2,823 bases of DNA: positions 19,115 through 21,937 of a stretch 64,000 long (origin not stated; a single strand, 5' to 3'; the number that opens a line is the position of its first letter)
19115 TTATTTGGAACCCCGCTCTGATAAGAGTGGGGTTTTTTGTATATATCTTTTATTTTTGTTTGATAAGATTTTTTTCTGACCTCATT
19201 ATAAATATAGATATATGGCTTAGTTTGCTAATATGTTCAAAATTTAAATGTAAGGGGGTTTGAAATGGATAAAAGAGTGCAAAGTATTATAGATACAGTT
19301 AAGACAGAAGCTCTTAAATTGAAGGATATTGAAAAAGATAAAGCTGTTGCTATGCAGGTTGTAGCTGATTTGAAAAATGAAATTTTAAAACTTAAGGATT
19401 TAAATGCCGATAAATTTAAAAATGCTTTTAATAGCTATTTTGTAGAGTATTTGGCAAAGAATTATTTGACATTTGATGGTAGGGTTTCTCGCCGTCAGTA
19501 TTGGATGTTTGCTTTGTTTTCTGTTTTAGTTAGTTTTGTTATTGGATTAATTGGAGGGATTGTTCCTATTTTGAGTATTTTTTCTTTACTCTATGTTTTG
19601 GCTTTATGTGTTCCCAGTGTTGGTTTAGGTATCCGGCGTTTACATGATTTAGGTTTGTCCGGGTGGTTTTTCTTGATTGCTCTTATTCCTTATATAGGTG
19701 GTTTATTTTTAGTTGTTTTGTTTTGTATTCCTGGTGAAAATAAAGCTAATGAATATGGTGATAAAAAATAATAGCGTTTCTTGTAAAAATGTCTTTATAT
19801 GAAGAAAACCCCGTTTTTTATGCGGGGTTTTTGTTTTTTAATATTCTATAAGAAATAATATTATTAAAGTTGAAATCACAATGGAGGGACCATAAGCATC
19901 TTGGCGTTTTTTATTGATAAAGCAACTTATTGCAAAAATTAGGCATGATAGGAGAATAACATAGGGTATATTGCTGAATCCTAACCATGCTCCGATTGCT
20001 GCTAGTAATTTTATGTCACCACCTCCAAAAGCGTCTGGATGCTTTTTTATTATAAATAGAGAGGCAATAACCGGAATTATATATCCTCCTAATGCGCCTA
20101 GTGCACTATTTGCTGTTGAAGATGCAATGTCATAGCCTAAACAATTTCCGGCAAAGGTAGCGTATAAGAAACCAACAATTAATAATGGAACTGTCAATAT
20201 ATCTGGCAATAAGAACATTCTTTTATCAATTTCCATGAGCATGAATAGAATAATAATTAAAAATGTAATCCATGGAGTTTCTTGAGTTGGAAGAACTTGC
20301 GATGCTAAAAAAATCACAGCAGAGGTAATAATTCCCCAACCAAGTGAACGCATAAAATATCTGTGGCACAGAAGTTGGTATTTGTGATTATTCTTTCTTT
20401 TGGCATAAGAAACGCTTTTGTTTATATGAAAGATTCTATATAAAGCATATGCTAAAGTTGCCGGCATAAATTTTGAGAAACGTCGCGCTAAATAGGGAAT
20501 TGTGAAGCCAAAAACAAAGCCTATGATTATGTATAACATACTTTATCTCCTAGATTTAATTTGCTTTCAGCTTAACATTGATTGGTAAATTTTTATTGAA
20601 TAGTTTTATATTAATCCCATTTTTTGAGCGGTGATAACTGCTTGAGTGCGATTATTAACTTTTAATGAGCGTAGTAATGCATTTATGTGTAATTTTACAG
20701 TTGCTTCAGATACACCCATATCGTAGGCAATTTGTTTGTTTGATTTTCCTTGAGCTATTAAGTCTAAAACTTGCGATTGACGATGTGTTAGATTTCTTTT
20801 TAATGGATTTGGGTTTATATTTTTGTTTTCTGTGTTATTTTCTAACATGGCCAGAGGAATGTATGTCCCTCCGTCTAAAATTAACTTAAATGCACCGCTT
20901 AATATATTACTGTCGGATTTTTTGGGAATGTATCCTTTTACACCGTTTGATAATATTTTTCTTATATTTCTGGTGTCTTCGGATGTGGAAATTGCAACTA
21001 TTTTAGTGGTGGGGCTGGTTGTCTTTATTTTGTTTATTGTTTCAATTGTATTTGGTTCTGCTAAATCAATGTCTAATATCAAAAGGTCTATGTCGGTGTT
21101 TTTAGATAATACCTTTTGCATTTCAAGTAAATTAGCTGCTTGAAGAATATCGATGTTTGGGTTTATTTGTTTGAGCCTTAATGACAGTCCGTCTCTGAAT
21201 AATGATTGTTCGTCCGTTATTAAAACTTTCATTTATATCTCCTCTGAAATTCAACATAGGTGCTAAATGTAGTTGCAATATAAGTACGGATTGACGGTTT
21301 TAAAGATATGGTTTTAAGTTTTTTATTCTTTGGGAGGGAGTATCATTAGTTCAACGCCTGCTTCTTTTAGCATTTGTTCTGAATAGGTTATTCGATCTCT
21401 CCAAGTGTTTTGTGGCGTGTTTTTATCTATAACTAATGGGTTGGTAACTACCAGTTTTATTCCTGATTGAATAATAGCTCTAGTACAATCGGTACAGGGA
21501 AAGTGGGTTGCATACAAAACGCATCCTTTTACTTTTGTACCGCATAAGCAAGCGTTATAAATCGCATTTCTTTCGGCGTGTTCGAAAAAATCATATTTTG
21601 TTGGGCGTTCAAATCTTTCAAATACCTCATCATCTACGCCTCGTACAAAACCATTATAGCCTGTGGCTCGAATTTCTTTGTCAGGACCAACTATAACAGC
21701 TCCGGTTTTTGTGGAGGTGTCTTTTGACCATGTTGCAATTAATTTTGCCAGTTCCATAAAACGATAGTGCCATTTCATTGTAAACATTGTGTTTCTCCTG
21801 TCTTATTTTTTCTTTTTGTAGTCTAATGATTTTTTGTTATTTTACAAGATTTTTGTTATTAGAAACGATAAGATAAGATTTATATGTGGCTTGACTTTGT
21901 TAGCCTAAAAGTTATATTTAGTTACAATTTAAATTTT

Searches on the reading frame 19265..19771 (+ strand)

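Call 48: search_protein_families(library=ncbifam, proteins=[window:19265-19771:+], max_evalue=1e-10)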
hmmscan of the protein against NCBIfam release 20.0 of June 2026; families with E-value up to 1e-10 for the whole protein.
window:19265-19771:+ (168 aa): 0 families

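Call 55: search_protein_families(library=pfam, proteins=[window:19265-19771:+], max_evalue=0.01)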
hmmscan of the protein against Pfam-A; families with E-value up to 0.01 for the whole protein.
window:19265-19771:+ (168 aa): 3 families
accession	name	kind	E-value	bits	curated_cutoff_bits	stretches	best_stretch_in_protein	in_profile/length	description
PF05656.20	DUF805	-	4e-28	98.5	25.7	1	67-165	1-110/111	Protein of unknown function (DUF805)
PF04893.22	Yip1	-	0.00014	22.2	28.6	1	69-152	86-172/173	Yip1 domain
PF20990.2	DUF2207_C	-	0.0029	17.8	33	1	24-149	69-181/247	Predicted membrane protein (DUF2207) C-terminal domain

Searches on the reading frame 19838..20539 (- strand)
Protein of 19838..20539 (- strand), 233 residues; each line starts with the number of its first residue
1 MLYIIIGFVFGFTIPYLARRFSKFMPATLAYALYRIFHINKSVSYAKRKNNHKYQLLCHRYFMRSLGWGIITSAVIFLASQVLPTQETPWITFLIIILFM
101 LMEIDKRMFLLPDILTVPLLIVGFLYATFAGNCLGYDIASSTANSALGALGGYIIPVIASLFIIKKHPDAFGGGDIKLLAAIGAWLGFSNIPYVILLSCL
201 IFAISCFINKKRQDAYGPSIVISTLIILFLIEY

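Call 48: search_protein_families(library=ncbifam, proteins=[window:19838-20539:-], max_evalue=1e-10)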
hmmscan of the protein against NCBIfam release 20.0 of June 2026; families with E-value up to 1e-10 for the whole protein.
window:19838-20539:- (233 aa): 0 families

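Call 55: search_protein_families(library=pfam, proteins=[window:19838-20539:-], max_evalue=0.01)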
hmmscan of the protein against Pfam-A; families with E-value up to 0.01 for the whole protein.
window:19838-20539:- (233 aa): 2 families
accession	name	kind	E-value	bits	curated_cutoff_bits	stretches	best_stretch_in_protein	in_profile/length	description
PF01478.23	Peptidase_A24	-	7.1e-17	62.2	26.5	1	93-204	2-101/104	Type IV leader peptidase family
PF06772.16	LtrA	-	0.0042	16.8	31.9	1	3-115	71-161/356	Bacterial low temperature requirement A protein (LtrA)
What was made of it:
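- On DNA uptake sequence (DUS/USS): A type IV leader peptidase-like gene lies at 19838-20539 (call 55), but it is not diagnostic.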

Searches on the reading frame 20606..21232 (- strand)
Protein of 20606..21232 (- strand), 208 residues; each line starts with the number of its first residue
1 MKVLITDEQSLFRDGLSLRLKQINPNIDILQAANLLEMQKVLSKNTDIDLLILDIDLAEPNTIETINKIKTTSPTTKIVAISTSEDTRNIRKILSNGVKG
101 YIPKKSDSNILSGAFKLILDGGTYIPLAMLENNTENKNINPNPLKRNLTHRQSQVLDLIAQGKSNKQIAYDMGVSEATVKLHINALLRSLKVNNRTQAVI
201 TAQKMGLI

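Call 48: search_protein_families(library=ncbifam, proteins=[window:20606-21232:-], max_evalue=1e-10)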
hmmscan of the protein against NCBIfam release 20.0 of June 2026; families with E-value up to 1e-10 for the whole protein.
window:20606-21232:- (208 aa): 14 families
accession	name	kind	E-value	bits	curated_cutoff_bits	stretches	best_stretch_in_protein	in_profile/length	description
NF041830.1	RR_TF_ErdR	exception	5.3e-34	117.8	390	1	2-206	3-209/213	response regulator transcription factor ErdR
NF007935.0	PRK10651.1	equivalog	6.7e-28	97.3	250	1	2-202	8-210/216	two-component system response regulator NarL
NF011896.0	PRK15369.1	equivalog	1.9e-26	93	242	1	1-207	4-209/211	two component system response regulator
NF047785.1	respo_reg_MadR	equivalog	4.1e-26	91.6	300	1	1-208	1-209/209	MadR family response regulator transcription factor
NF052445.1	RespRegMctR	equivalog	1.1e-25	90.3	300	1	2-197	3-194/205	two-component system response regulator MctR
NF007708.0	PRK10403.1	equivalog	6.6e-25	87.8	343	1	2-200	8-206/215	nitrate/nitrite response regulator protein NarP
NF007403.0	PRK09935.1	equivalog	2.1e-18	66.7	271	1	3-195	6-197/210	fimbria biosynthesis transcriptional regulator FimZ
NF007505.1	PRK10100.1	equivalog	8.7e-18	64.7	250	1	31-203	24-200/204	biofilm master transcriptional regulator CsgD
NF003420.0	PRK04841.1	equivalog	4.5e-13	48.1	537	1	147-205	838-896/903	HTH-type transcriptional regulator MalT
NF007419.0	PRK09958.1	equivalog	1.4e-12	47.7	251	1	24-194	22-190/204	acid-sensing system DNA-binding response regulator EvgA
NF007685.0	PRK10360.1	equivalog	3.2e-12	46.7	258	1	3-196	4-186/196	response regulator transcription factor UhpA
TIGR03020.2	EpsA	equivalog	4e-12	46.3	170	1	132-202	175-245/247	XrtB/PEP-CTERM-associated transcriptional regulator EpsA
NF007018.1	PRK09483.1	equivalog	6.1e-12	45.6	280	1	2-199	3-200/217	UvrY/SirA/GacA family response regulator transcription factor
NF006900.1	PRK09390.1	equivalog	1.6e-11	44.2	255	1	3-199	7-194/203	response regulator FixJ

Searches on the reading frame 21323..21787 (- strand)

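Call 48: search_protein_families(library=ncbifam, proteins=[window:21323-21787:-], max_evalue=1e-10)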
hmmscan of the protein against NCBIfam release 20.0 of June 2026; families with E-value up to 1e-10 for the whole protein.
window:21323-21787:- (154 aa): 2 families
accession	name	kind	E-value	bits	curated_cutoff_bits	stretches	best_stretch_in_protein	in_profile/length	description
TIGR02571.1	ComEB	equivalog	7e-18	65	219.45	1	4-113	3-112/151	ComE operon protein 2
NF041025.1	antiphage_deaminase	equivalog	7e-17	61.4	400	1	70-114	339-384/437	anti-phage dCTP deaminase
